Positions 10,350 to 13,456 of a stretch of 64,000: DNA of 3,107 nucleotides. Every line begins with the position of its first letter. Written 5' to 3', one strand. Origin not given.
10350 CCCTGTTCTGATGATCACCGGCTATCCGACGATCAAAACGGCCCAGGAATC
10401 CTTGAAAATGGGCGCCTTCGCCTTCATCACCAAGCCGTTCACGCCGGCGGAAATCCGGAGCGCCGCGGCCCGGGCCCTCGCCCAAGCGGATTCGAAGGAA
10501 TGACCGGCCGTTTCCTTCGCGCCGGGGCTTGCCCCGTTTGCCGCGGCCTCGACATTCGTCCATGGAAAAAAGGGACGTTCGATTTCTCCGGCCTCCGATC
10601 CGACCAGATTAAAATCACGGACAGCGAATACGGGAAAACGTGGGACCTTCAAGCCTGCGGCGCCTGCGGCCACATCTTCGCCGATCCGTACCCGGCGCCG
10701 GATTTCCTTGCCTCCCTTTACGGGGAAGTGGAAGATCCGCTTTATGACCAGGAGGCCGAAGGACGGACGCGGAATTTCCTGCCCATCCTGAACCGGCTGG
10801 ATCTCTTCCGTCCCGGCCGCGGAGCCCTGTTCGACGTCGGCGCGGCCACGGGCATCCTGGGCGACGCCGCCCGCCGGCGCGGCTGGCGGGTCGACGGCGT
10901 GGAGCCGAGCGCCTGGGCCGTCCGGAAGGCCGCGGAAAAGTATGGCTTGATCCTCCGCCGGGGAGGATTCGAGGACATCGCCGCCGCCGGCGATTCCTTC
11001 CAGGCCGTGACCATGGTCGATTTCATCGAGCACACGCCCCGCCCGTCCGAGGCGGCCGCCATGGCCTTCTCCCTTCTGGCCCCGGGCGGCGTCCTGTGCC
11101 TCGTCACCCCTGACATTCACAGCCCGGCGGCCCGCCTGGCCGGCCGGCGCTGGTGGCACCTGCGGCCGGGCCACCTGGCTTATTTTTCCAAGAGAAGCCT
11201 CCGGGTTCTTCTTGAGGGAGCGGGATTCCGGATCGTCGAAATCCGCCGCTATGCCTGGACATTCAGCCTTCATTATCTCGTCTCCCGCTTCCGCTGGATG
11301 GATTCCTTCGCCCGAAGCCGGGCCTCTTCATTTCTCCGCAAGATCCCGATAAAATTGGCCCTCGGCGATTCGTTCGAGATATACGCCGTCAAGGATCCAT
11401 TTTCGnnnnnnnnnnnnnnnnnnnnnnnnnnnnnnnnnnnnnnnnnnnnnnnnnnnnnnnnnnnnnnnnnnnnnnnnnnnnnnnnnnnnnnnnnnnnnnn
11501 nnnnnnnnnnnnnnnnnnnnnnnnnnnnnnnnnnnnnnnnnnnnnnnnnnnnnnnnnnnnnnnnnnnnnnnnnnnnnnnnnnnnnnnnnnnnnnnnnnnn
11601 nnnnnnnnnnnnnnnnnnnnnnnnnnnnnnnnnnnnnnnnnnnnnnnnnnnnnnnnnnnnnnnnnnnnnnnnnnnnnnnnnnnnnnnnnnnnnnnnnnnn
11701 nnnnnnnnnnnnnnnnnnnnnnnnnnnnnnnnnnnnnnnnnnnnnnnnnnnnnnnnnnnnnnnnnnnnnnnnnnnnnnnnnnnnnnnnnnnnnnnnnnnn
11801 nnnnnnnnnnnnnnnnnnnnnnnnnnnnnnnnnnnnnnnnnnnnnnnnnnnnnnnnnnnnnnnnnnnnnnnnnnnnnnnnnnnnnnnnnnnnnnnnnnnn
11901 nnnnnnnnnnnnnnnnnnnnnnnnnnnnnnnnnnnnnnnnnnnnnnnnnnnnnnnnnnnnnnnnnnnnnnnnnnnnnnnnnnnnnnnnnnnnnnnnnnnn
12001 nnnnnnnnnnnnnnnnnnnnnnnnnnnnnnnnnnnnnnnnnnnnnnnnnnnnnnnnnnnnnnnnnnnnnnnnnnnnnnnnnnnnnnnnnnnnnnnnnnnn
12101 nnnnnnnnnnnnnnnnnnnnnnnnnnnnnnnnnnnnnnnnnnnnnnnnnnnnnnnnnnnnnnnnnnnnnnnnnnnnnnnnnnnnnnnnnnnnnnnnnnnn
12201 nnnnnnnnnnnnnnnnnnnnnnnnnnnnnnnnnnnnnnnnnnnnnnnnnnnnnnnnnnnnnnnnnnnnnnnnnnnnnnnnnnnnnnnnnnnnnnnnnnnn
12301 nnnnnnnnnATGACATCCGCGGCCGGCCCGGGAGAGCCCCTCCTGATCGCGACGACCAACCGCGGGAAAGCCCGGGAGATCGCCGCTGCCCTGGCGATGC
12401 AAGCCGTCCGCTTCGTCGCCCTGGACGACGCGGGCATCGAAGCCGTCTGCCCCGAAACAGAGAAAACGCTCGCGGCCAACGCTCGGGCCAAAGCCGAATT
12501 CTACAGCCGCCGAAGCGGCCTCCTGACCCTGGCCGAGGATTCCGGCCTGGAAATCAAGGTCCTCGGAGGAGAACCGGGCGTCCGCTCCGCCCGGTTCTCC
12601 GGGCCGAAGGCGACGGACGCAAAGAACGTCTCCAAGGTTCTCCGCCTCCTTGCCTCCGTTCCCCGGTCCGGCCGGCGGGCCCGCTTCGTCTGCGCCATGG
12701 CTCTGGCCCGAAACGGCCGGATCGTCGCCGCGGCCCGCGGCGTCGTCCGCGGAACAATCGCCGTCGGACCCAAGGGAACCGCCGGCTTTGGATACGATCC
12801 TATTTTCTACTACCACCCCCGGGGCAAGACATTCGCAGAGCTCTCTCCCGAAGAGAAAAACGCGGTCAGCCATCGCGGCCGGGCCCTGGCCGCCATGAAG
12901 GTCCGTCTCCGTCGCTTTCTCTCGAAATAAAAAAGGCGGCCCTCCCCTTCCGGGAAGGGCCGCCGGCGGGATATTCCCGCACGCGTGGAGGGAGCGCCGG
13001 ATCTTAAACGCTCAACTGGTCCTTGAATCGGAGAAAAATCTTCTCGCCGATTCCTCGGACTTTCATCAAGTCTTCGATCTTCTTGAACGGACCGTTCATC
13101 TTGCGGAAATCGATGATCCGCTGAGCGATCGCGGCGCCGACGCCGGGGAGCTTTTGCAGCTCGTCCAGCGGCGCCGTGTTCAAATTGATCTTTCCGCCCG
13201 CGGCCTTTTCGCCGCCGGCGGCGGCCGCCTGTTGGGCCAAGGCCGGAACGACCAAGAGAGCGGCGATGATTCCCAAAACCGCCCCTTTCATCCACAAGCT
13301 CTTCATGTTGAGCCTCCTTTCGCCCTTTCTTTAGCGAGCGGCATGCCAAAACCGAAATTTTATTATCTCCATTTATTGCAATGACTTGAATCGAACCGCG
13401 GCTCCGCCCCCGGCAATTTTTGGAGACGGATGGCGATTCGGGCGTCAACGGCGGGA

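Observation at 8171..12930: Translationally coupled five-gene operon: sensor kinase, receiver, Zn-ribbon methyltransferase, UbiA prenyltransferase, RdgB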

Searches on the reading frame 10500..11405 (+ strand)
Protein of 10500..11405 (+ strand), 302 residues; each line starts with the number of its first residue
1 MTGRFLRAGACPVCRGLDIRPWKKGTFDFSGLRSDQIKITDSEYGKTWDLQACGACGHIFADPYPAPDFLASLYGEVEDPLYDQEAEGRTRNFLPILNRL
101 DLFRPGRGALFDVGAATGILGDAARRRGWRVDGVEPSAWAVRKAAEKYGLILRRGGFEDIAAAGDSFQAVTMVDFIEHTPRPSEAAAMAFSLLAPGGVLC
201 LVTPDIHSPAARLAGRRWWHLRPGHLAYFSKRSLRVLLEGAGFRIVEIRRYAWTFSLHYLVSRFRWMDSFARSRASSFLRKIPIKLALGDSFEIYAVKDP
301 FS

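Call 5: search_protein_families(library=pfam, proteins=[window:10500-11405:+], max_evalue=0.01)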
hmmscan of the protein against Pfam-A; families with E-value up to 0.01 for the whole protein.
window:10500-11405:+ (302 aa): 4 families
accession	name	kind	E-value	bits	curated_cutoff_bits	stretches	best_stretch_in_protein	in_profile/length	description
PF13489.12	Methyltransf_23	-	4.6e-27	95.2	27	1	94-247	10-163/164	Methyltransferase domain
PF08241.18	Methyltransf_11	-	1.6e-09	38.7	21.2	1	112-200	2-94/95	Methyltransferase domain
PF08242.18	Methyltransf_12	-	3.5e-09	37.7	30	1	112-199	2-98/98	Methyltransferase domain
PF13649.12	Methyltransf_25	-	2.2e-08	35.1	27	1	112-197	3-97/97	Methyltransferase domain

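Call 6: search_protein_families(library=ncbifam, proteins=[window:10500-11405:+], max_evalue=0.01)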
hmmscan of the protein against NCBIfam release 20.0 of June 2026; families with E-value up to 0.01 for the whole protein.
window:10500-11405:+ (302 aa): 2 families
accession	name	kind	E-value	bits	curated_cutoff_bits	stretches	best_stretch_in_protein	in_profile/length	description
TIGR01983.1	UbiG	equivalog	5.6e-08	32.4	102.95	1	109-203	52-153/228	bifunctional 2-polyprenyl-6-hydroxyphenol methylase/3-demethylubiquinol 3-O-methyltransferase UbiG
NF045667.1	MTase_DVU1556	equivalog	2.7e-05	23.7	155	1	108-248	24-165/213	DVU_1556 family methyltransferase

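Call 13: search_solved_structures(query=window:10500-11405:+, max_evalue=0.01, show_alignments=2)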
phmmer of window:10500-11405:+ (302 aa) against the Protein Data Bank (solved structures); distinct sequences matched with E-value up to 0.01: 17.
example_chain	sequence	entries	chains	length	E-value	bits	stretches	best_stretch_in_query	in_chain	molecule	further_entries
3cc8_A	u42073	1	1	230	2.6e-06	30.3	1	105-250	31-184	Putative methyltransferase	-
8zc8_A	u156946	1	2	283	0.00039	23.2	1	103-247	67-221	MitM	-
21zq_A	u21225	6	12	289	0.00041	23.1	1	103-247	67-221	MitM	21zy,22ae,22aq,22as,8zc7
5t64_A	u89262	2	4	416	0.00056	22.6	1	40-251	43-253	Sugar 3-C-methyl transferase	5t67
6uk5_A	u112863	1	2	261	0.00094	21.9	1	71-201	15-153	CalS10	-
4e2y_A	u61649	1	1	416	0.0014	21.3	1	110-251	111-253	TcaB9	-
3ndi_A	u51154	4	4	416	0.0014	21.3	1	110-251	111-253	Methyltransferase | TcaB9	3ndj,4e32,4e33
4e31_A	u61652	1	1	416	0.0015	21.2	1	110-251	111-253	TcaB9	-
4e2x_A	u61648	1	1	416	0.002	20.8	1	110-251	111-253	TcaB9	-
1vlm_A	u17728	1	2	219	0.0025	20.5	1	106-245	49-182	SAM-dependent methyltransferase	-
5t6b_A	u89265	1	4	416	0.0025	20.5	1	109-251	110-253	Sugar 3-C-methyl transferase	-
7qcb_A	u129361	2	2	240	0.0035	20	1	93-204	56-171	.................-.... 27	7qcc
4kdr_A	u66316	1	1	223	0.004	19.8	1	110-201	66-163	3-demethylubiquinone-9 3-methyltransferase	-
5dpm_A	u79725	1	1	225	0.0041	19.8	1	110-201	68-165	Ubiquinone biosynthesis O-methyltransferase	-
4kdc_A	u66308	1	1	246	0.0045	19.6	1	110-202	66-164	3-demethylubiquinone-9 3-methyltransferase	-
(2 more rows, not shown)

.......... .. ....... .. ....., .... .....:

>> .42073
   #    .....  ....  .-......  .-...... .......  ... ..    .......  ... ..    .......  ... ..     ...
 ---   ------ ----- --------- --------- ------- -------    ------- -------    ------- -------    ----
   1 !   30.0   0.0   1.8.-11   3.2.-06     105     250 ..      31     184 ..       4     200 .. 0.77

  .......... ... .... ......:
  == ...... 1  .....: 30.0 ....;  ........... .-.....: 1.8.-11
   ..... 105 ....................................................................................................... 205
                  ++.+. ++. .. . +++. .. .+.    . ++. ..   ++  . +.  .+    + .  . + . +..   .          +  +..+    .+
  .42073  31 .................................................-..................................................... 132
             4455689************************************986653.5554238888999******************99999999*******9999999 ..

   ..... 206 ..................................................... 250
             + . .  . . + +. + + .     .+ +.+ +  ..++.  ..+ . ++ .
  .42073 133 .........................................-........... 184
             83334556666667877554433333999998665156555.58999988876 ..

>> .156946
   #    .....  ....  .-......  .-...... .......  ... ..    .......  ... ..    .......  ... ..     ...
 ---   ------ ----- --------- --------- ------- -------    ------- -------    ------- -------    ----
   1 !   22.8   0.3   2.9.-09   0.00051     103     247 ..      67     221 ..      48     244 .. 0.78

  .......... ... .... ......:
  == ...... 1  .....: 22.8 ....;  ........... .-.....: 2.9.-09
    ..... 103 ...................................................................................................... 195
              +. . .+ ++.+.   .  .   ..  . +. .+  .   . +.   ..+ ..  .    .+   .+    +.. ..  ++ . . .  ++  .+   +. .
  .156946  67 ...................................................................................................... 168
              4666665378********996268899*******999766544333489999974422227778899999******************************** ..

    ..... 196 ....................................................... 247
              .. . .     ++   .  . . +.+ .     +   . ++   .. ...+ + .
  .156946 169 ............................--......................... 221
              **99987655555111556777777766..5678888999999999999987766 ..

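Call 21: find_homologous_proteins(query=window:10500-11405:+, max_evalue=0.00001)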
Query window:10500-11405:+ (302 aa): 640 proteins with E <= 0.00001 among 8000 candidates; the best 120 are listed.
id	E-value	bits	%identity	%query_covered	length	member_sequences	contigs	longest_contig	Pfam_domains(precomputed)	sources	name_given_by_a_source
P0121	1.0e-189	648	93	100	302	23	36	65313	PF13489.13,PF13649.13,PF08241.19,PF08242.19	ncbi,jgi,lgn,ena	-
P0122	1.0e-173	595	85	99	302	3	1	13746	PF13489.13,PF13649.13,PF08241.19,PF08242.19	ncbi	-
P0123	9.5e-164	562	80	100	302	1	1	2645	PF13489.13,PF13649.13,PF08241.19,PF08242.19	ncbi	ncbi:MAG: class I SAM-dependent methyltransferase [Candidatus Aminicenantales bacterium]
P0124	1.1e-163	562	81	99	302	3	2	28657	PF13489.13,PF13649.13,PF08241.19,PF08242.19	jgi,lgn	-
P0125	1.4e-162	558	79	99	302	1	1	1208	PF13489.13,PF13649.13,PF08241.19,PF08242.19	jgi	jgi:SAM-dependent methyltransferase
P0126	3.3e-162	557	80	99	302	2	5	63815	PF13847.13,PF13489.13,PF13649.13,PF08241.19,PF08242.19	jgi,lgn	jgi:SAM-dependent methyltransferase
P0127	7.6e-162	556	80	99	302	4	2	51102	PF13489.13,PF13649.13,PF08241.19,PF08242.19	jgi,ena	jgi:SAM-dependent methyltransferase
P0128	3.4e-159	547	79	99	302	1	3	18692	PF13489.13,PF13649.13,PF08241.19,PF08242.19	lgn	-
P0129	9.8e-159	546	79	99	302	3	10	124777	PF13489.13,PF13649.13,PF08241.19,PF08242.19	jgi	jgi:SAM-dependent methyltransferase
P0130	1.9e-158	545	80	99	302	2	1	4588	PF13489.13,PF13649.13,PF08241.19,PF08242.19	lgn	-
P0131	2.1e-155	535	77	99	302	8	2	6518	PF13489.13,PF13649.13,PF08241.19,PF08242.19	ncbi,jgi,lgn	jgi:SAM-dependent methyltransferase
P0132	9.7e-155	533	78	99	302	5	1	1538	PF13489.13,PF13649.13,PF08241.19,PF08242.19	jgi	-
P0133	1.1e-153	529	75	99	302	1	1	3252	PF13489.13,PF13649.13,PF08241.19,PF08242.19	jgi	jgi:SAM-dependent methyltransferase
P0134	1.6e-153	529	77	99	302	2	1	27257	PF13489.13,PF13649.13,PF08241.19,PF08242.19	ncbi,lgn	-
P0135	1.7e-153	529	78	99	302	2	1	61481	PF13489.13,PF13649.13,PF08241.19,PF08242.19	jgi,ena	-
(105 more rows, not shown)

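Call 41: predict_structure(alignment_id=A2)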
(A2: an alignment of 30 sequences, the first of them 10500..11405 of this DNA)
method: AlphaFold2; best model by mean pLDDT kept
length: 302 residues; sequences in the alignment: 30
mean_pLDDT: 85.3   pTM: 0.87
mean pLDDT of the five models: 85.3, 82.0, 80.9, 79.7, 78.9
residues with pLDDT >= 90: 155; 70-90: 104; 50-70: 37; < 50: 6
segments of 3 or more residues with pLDDT < 50: 219-221
pLDDT, mean of each block of 10 residues (from residue 1): 81 97 85 63 72 96 89 76 75 92 95 90 97 91 93 92 93 91 97 97 78 56 74 96 95 79 77 79 76 91 56
secondary structure, 60 per line:
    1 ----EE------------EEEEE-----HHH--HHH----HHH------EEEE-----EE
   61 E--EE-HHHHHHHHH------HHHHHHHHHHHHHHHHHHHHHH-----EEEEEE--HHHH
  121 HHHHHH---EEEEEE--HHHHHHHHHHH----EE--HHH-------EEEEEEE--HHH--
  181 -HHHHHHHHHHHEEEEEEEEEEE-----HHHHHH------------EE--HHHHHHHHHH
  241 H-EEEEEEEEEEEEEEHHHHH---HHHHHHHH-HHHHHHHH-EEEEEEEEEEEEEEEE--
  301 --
elements in order: E19-23 E50-53 E59-61 H67-75 H82-103 E109-114 H117-126 E130-135 H138-148 E167-173 H182-192 E193-203 H209-214 H231-241 E243-256 H257-261 H265-272 H274-281 E283-298

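Call 48: fold_search(model_id=the predicted structure, library=pdb)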
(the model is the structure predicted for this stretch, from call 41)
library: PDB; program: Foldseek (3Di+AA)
matches with E <= 10: 1901; with E <= 0.001: 1098
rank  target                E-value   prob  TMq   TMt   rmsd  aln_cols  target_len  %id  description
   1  8zc8_B                1.4e-11  1.00  0.51  0.55   8.0       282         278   20  The structure of MitM and mitomycin A with SAH in mitomycin (released 2024-11-27)
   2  1vlm_B                5.3e-11  1.00  0.43  0.60   6.8       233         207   21  Crystal structure of SAM-dependent methyltransferase, possible histamine N-methyltransferase (TM1293) from Thermotoga  (released 2004-08-24)
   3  5t6b_A                7.2e-11  1.00  0.60  0.47   5.8       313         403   17  X-ray structure of the KijD1 C3-methyltransfeerase, converted to monomeric form (released 2016-09-14)
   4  5t64_B                9.1e-11  1.00  0.56  0.43   6.8       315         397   17  X-ray structure of the C3-methyltransferase KijD1 from Actinomadura kijaniata in complex with TDP and SAH (released 2016-09-14)
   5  1vlm_A                9.7e-11  1.00  0.45  0.61   6.2       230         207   21  Crystal structure of SAM-dependent methyltransferase, possible histamine N-methyltransferase (TM1293) from Thermotoga  (released 2004-08-24)
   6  4rv9                  1.2e-10  1.00  0.64  0.47   5.1       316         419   16  Crystal structure of MtmC in complex with SAH (released 2015-02-04)
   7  4e2y                  1.5e-10  1.00  0.58  0.45   6.2       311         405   16  X-ray Structure of the E224Q mutant of TcaB9, a C-3'-Methyltransferase, in Complex with S-Adenosyl-L-Homocysteine and Su (released 2012-04-25)
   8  5t6b_D                1.5e-10  1.00  0.52  0.41   7.1       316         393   18  X-ray structure of the KijD1 C3-methyltransfeerase, converted to monomeric form (released 2016-09-14)
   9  8zc8_A                1.7e-10  1.00  0.50  0.54   9.0       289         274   21  The structure of MitM and mitomycin A with SAH in mitomycin (released 2024-11-27)
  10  4e31                  1.8e-10  1.00  0.57  0.44   7.0       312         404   17  X-ray Structure of the Y76F mutant of TcaB9, a C-3'-Methyltransferase, in Complex with S-Adenosyl-L-Homocysteine and Sug (released 2012-04-25)
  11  5t6b_C                2.0e-10  1.00  0.53  0.42   6.4       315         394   17  X-ray structure of the KijD1 C3-methyltransfeerase, converted to monomeric form (released 2016-09-14)
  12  4e2w                  2.1e-10  1.00  0.55  0.42   7.6       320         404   16  X-ray Structure of the H181N mutant of TcaB9, a C-3'-Methyltransferase, in Complex with S-Adenosyl-L-Homocysteine and Su (released 2012-04-25)
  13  3ndi                  2.3e-10  1.00  0.55  0.42   7.1       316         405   16  X-ray Structure of a C-3'-Methyltransferase in Complex with S-adenosylmethionine and dTMP (released 2010-06-30)
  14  3cc8                  2.4e-10  1.00  0.47  0.65  10.0       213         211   20  Crystal structure of a putative methyltransferase (bce_1332) from bacillus cereus atcc 10987 at 1.64 A resolution (released 2008-03-04)
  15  5t67_A                2.6e-10  1.00  0.59  0.45   6.2       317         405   18  x-ray structure of the KijD1 C3-methyltransferase from Actinomadura kijaniata in complex with SAH and dTDP-sugar produ (released 2016-09-14)
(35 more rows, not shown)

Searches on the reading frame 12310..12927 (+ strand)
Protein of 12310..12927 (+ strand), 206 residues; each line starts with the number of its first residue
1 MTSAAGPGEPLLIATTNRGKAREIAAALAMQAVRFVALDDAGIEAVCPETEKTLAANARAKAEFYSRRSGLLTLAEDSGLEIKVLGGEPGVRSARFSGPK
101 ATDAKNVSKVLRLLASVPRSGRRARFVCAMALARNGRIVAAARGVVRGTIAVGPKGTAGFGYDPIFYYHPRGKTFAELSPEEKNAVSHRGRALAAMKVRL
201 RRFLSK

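Call 5: search_protein_families(library=pfam, proteins=[window:12310-12927:+], max_evalue=0.01)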
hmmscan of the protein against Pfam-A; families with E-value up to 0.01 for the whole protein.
window:12310-12927:+ (206 aa): 1 family
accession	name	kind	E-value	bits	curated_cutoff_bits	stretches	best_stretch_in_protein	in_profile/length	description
PF01725.21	Ham1p_like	-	6.2e-58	196.2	22.5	1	11-197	1-184/186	Ham1 family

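Call 6: search_protein_families(library=ncbifam, proteins=[window:12310-12927:+], max_evalue=0.01)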
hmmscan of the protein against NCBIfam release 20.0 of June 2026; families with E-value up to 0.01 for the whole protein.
window:12310-12927:+ (206 aa): 8 families
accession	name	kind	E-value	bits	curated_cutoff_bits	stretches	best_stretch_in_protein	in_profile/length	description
NF011397.0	PRK14822.1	equivalog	5.1e-62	208.8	234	1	11-203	4-196/201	XTP/dITP diphosphatase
TIGR00042.1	TIGR00042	equivalog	3.7e-47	160.1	145.35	1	11-198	2-181/184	RdgB/HAM1 family non-canonical purine NTP pyrophosphatase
NF002698.0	PRK02491.1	equivalog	1.4e-42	145.9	301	1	8-194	127-314/328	nucleoside-triphosphate diphosphatase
NF011399.0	PRK14824.1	subfamily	2.5e-42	144.6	267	1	11-203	5-203/206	putative deoxyribonucleotide triphosphate pyrophosphatase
NF011398.0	PRK14823.1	equivalog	7.8e-42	143.2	272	1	11-197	3-185/191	non-canonical purine NTP diphosphatase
NF011401.0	PRK14826.1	equivalog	6.2e-41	140.2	268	1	11-205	11-221/226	putative deoxyribonucleotide triphosphate pyrophosphatase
NF011396.0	PRK14821.1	equivalog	1.2e-27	96.7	203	1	11-198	3-178/185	XTP/dITP diphosphatase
NF011400.0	PRK14825.1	equivalog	6.6e-21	75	246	1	11-204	4-198/199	putative deoxyribonucleotide triphosphate pyrophosphatase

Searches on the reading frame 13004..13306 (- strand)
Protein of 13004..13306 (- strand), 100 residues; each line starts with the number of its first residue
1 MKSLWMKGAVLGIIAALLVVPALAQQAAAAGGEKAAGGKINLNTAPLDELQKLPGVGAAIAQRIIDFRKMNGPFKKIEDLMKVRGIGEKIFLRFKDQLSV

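Call 5: search_protein_families(library=pfam, proteins=[window:13004-13306:-], max_evalue=0.01)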
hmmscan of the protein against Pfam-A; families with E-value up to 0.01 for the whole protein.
window:13004-13306:- (100 aa): 9 families
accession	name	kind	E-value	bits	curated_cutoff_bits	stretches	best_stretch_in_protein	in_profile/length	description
PF12836.13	HHH_3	-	1.1e-22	80.3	27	1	38-98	4-64/65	Helix-hairpin-helix motif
PF00633.29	HHH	-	2.6e-11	43.2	24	1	41-67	4-30/30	Helix-hairpin-helix motif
PF14520.12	HHH_5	-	1.1e-07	32.6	27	1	44-67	31-54/57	Helix-hairpin-helix domain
PF12826.13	HHH_2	-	2.4e-06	28.1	27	1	41-67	28-54/64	Helix-hairpin-helix motif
PF06514.17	PsbU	-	7.2e-06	26.4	24.5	1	35-90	10-61/93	Photosystem II 12 kDa extrinsic protein (PsbU)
PF14716.13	HHH_8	-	2.9e-05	24.8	30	0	48-66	48-66/73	Helix-hairpin-helix domain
PF14579.12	HHH_6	-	0.00046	20.8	25.6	1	50-82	27-59/90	Helix-hairpin-helix motif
PF21176.3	RecR_HhH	-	0.0011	19.2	27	1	48-64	6-22/45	RecR, helix-hairpin-helix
PF03934.19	T2SSK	-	0.0037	18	24.2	0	40-86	1-47/63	Type II secretion system (T2SS), protein K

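Call 6: search_protein_families(library=ncbifam, proteins=[window:13004-13306:-], max_evalue=0.01)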
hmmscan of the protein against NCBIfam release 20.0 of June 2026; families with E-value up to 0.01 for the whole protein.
window:13004-13306:- (100 aa): 8 families
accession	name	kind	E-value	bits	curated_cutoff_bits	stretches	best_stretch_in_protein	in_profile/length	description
TIGR01259.1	comE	subfamily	3.6e-22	78.6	152.35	1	29-100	49-120/120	comEA protein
TIGR00426.1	TIGR00426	subfamily_domain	1e-19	70.3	53.1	1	36-99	4-68/69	competence protein ComEA helix-hairpin-helix repeat region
NF002708.1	PRK02515.1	equivalog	2.5e-07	30.6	85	1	23-89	42-104/137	photosystem II complex extrinsic protein PsbU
TIGR03916.1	rSAM_link_UDG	hypoth_equivalog_domain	0.00075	18.7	343.5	1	40-72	322-354/415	putative DNA modification/repair radical SAM protein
TIGR00084.2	ruvA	equivalog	0.0036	16.9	85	0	48-65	110-127/202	Holliday junction branch migration protein RuvA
NF045978.1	ComEA_MAG0490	equivalog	0.0054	16.5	98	1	48-98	112-160/162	MAG0490 family ComEA-like DNA-binding protein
TIGR01405.1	polC_Gram_pos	equivalog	0.0075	14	1043.45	1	50-94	1150-1193/1211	DNA polymerase III subunit alpha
NF005932.1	PRK07956.1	equivalog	0.0088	14.6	369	1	41-83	531-573/664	NAD-dependent DNA ligase LigA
